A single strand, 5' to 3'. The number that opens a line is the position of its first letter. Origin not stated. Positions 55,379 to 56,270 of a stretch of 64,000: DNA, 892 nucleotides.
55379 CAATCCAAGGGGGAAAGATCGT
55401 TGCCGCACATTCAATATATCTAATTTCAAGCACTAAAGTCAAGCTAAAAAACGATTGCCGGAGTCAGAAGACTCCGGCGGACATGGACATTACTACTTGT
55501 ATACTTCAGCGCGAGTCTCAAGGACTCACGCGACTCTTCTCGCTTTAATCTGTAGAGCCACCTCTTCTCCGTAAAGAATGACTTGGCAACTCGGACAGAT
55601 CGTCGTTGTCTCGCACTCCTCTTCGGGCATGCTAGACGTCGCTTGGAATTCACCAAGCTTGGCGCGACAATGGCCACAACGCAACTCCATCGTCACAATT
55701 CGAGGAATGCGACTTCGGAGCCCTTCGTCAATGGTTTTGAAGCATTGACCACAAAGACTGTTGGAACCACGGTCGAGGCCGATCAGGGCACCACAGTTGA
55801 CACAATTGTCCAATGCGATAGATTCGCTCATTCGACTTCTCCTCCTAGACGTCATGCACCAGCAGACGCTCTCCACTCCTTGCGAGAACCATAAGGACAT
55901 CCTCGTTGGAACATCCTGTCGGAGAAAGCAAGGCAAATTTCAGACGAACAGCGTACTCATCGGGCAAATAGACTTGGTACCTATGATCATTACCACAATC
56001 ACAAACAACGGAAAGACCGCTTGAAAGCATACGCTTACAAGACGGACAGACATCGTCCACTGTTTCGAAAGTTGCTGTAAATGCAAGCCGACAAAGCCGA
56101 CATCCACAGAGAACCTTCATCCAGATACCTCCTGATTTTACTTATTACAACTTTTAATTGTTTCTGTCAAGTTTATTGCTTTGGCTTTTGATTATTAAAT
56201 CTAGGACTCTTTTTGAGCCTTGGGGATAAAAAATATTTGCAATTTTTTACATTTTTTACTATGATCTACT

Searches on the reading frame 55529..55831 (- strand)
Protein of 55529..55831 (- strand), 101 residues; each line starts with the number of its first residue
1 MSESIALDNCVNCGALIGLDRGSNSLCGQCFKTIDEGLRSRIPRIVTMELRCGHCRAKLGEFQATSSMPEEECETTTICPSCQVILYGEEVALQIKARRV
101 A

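Call 10: search_protein_families(library=pfam, max_evalue=1, proteins=[window:55529-55831:-])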
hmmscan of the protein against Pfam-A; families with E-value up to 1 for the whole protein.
window:55529-55831:- (101 aa): 12 families
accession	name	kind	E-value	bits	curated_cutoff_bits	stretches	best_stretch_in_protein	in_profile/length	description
PF17283.8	Zn_ribbon_SprT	-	0.019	15.4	28.1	1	29-62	9-37/38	SprT-like zinc ribbon domain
PF07191.17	Zn_ribbon_6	-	0.021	15.3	25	1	9-66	2-46/67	Double zinc ribbon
PF06221.18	zf-C2HC5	-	0.025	15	25.8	1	8-33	18-43/54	Putative zinc finger motif, C2HC5-type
PF18912.6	DZR_2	-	0.051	13.9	27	1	9-35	9-32/56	Double zinc ribbon domain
PF23545.1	Zn_ribbon_HMPTM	-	0.07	13.1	27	0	74-84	4-14/45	HMPTM N-terminal zinc ribbon domain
PF10497.14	zf-4CXXC_R1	-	0.077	13.6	22.7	1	51-94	8-51/99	Zinc-finger domain of monoamine-oxidase A repressor R1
PF12773.13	DZR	-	0.1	13.2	27.3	0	7-30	24-44/45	Double zinc ribbon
PF10217.14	DUF2039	-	0.39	11.5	27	1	24-83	29-87/89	Uncharacterized conserved protein (DUF2039)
PF17848.7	Zn_ribbon_ACC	-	0.73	10.5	24.5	1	79-91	4-16/26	Acetyl-CoA carboxylase zinc finger domain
PF24292.1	DUF7479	-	0.82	10.3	27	1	49-93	2-47/60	Domain of unknown function (DUF7479)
PF03367.19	Zn_ribbon_ZPR1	-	0.93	9.4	23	1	26-69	5-55/56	ZPR1 zinc-finger domain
PF24455.1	DUF7571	-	0.96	10.3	27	0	5-30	40-65/89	Family of unknown function (DUF7571)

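Call 77: search_protein_families(library=ncbifam, max_evalue=0.1, proteins=[window:55529-55831:-])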
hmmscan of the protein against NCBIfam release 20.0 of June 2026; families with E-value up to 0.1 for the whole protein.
window:55529-55831:- (101 aa): 1 family
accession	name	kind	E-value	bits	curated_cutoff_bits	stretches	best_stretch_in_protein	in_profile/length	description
NF041374.1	GDCCVxC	domain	0.024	14.9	40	1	50-87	3-35/58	GDCCVxC domain-containing (seleno)protein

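Call 78: search_protein_families(library=phrogs, max_evalue=0.1, proteins=[window:55529-55831:-])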
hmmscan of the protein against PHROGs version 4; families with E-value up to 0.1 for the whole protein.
window:55529-55831:- (101 aa): 0 families

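Call 79: search_protein_families(library=padloc, max_evalue=0.1, proteins=[window:55529-55831:-])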
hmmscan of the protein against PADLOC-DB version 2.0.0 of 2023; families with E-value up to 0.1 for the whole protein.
window:55529-55831:- (101 aa): 0 families

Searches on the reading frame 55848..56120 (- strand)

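Call 10: search_protein_families(library=pfam, max_evalue=1, proteins=[window:55848-56120:-])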
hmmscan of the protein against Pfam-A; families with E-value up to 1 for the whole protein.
window:55848-56120:- (91 aa): 2 families
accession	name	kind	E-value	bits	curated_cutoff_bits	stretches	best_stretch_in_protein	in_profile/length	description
PF14570.12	zf-RING_4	-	0.011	16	27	1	5-30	20-45/48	RING/Ubox like zinc-binding domain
PF25021.1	TEN_NHL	-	0.027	13.9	27.1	1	19-78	285-345/357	Teneurin NHL domain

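Call 77: search_protein_families(library=ncbifam, max_evalue=0.1, proteins=[window:55848-56120:-])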
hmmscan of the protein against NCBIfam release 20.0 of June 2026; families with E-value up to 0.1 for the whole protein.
window:55848-56120:- (91 aa): 0 families

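Call 78: search_protein_families(library=phrogs, max_evalue=0.1, proteins=[window:55848-56120:-])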
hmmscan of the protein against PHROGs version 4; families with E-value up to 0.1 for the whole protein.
window:55848-56120:- (91 aa): 1 family
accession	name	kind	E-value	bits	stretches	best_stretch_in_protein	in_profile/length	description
phrog_14372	-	unknown function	0.066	14.5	1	3-39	17-53/69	-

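Call 79: search_protein_families(library=padloc, max_evalue=0.1, proteins=[window:55848-56120:-])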
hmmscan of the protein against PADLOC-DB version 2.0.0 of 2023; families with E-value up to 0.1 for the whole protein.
window:55848-56120:- (91 aa): 0 families
